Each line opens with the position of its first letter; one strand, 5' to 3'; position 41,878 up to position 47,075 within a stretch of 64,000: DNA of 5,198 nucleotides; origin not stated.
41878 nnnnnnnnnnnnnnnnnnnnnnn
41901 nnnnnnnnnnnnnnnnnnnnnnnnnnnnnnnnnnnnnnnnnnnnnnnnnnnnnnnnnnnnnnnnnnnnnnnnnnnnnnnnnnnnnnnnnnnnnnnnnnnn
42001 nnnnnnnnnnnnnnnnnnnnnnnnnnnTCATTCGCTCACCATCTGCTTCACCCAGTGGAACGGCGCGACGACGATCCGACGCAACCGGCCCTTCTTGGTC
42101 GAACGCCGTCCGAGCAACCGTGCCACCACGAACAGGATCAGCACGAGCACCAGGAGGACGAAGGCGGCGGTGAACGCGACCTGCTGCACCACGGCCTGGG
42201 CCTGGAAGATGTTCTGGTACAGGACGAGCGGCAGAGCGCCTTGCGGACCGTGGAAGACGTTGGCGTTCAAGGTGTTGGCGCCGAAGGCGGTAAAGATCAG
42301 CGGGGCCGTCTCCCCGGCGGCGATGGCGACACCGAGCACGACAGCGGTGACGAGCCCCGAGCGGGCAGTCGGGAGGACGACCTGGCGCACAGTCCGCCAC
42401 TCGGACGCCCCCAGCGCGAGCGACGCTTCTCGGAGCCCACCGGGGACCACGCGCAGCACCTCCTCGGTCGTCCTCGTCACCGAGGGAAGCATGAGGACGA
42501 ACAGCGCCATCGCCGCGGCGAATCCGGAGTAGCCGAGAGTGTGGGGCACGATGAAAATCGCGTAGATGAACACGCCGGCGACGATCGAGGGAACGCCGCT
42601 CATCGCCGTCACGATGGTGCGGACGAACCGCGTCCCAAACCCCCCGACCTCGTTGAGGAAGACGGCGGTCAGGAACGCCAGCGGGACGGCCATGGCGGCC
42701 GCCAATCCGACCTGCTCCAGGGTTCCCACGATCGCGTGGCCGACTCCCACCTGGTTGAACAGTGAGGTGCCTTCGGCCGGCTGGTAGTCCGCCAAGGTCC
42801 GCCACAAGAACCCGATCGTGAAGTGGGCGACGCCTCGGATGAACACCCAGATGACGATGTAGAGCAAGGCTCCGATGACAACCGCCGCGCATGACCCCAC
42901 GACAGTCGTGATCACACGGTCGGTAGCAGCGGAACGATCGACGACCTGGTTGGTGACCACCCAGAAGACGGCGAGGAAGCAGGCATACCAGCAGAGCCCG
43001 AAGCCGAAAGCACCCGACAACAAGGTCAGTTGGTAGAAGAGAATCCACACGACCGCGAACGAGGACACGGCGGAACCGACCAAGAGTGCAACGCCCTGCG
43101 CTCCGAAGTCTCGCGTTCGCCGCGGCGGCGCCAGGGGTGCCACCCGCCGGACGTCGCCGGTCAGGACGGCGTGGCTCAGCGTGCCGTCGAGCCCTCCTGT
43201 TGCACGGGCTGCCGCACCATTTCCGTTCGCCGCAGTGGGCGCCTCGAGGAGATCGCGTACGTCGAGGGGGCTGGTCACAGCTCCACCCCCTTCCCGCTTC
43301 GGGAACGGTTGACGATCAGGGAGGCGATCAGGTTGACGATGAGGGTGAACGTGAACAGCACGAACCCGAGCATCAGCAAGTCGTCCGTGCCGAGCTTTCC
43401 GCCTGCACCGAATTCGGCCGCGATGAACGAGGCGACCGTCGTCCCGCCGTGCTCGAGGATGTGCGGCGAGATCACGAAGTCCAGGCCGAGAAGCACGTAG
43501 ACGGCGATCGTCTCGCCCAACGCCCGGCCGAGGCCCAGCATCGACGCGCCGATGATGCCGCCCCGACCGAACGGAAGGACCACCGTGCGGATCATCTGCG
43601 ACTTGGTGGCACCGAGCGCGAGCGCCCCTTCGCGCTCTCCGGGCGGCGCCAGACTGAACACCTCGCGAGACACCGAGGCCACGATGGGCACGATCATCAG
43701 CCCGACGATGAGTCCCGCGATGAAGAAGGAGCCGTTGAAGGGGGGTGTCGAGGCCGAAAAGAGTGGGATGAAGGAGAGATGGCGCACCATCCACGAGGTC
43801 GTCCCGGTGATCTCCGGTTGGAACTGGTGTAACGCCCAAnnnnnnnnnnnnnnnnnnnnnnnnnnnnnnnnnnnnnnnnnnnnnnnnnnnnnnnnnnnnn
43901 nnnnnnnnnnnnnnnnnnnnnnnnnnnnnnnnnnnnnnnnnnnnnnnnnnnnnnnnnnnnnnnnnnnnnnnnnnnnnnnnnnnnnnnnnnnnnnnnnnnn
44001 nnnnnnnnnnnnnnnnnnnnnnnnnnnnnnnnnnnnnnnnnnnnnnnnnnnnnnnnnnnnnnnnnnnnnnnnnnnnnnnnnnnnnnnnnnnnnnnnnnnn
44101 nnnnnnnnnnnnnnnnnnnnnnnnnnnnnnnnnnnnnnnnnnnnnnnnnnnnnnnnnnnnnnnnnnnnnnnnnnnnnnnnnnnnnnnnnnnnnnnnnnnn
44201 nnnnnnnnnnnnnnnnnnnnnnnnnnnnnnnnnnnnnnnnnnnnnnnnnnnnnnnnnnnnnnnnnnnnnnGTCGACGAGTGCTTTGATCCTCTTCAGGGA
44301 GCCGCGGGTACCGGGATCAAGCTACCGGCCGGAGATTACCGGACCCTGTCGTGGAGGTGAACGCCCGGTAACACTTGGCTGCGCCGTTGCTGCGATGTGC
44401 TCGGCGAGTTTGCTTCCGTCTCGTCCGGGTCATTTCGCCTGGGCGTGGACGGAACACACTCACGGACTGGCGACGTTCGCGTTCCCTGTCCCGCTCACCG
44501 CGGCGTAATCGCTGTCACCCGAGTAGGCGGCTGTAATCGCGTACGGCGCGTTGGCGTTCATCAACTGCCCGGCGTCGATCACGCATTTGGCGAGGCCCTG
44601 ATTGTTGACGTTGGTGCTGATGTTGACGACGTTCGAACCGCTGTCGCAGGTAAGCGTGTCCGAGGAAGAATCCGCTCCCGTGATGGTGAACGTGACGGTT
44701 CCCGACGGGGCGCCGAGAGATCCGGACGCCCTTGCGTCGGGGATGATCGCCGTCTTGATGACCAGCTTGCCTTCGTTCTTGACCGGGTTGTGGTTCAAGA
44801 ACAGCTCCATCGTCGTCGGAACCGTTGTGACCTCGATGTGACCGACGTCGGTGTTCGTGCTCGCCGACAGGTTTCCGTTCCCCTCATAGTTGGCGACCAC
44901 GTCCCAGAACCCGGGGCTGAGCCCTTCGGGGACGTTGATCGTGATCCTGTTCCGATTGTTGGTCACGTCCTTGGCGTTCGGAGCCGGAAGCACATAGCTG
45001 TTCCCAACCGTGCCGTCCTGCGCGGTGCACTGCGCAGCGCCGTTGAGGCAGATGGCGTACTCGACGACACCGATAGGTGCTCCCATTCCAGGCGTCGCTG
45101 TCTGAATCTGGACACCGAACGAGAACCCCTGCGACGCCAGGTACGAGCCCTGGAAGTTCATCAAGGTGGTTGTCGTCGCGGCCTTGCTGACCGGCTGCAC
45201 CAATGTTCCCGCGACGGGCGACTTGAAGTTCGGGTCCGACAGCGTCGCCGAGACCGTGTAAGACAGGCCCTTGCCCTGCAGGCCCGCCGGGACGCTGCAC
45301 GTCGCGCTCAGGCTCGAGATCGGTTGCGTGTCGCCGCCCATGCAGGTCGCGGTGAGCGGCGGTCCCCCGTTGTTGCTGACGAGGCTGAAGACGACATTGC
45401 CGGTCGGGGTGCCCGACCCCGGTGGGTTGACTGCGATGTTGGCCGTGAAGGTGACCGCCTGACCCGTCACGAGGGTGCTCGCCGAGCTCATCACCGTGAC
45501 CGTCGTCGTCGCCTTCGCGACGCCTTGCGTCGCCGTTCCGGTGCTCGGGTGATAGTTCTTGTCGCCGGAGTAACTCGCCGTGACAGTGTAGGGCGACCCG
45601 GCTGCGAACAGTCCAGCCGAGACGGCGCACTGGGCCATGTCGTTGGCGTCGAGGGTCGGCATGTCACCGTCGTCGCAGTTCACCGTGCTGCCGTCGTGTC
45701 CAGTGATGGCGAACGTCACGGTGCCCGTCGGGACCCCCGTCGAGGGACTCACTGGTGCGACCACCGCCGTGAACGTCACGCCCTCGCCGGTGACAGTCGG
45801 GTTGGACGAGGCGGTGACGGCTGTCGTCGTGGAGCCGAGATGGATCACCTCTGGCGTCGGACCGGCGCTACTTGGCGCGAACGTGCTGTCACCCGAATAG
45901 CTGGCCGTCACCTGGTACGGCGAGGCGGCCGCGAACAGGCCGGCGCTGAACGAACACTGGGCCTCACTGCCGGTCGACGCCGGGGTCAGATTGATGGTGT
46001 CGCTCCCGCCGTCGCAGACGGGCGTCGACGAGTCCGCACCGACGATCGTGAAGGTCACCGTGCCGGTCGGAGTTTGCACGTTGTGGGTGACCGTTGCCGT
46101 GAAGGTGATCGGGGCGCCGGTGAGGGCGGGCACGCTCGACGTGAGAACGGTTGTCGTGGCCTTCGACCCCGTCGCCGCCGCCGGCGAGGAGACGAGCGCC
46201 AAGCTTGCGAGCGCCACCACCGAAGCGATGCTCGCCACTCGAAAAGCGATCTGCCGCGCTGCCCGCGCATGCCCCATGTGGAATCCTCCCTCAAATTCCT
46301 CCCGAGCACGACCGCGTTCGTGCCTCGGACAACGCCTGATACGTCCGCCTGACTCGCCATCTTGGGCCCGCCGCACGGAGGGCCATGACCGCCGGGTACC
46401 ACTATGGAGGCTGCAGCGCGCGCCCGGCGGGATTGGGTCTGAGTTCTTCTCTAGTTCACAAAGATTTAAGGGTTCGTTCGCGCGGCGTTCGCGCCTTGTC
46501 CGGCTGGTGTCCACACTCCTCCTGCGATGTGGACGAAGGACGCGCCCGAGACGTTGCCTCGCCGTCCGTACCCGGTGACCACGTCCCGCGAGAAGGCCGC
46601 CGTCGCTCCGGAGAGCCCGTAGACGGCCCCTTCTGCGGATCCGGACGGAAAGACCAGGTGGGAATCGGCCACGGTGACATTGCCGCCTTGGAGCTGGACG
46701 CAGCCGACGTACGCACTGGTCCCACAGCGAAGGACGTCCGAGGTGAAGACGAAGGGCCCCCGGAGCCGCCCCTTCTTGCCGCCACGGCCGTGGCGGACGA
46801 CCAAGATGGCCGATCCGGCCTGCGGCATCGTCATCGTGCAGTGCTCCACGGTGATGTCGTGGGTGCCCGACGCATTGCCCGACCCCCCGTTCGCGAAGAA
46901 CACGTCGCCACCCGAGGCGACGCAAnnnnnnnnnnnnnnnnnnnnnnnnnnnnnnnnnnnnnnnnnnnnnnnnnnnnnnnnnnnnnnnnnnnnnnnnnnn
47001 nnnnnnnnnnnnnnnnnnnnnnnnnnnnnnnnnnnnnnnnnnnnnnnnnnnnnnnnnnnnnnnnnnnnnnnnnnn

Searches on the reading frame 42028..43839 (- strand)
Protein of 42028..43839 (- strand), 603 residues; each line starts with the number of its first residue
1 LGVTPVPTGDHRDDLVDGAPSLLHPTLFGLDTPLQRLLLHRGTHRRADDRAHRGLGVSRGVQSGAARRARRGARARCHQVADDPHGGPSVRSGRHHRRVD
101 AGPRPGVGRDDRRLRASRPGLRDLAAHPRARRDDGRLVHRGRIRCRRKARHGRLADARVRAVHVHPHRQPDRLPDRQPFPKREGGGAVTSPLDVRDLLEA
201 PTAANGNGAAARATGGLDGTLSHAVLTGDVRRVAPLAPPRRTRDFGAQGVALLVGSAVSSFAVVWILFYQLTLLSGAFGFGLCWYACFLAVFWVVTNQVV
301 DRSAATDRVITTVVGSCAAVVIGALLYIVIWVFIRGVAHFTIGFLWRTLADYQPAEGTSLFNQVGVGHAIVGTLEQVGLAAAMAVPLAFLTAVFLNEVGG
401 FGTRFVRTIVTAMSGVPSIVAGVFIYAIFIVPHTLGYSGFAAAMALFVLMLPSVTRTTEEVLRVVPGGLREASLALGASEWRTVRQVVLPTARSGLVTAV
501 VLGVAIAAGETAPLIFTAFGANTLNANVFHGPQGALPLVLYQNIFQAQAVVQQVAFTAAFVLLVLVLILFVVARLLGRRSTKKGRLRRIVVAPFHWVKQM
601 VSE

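Call 10: search_protein_families(library=pfam, proteins=[window:42028-43839:-], max_evalue=0.001)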
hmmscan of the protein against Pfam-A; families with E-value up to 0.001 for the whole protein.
window:42028-43839:- (603 aa): 1 family
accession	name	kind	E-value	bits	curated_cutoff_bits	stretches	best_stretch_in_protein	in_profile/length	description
PF00528.27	BPD_transp_1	-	1.2e-19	71.2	26.4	1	384-580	1-182/184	Binding-protein-dependent transport system inner membrane component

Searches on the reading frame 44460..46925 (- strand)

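Call 10: search_protein_families(library=pfam, proteins=[window:44460-46925:-], max_evalue=0.001)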
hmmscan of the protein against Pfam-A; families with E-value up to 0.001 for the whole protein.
window:44460-46925:- (821 aa): 2 families
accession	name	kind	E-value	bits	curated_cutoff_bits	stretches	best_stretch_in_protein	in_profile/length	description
PF16640.11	Big_3_5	-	1.3e-31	109.4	35.5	2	370-467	1-85/88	Bacterial Ig-like domain (group 3)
PF16541.10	AltA1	-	2.1e-05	25.8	27.5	0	741-782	15-55/110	Alternaria alternata allergen 1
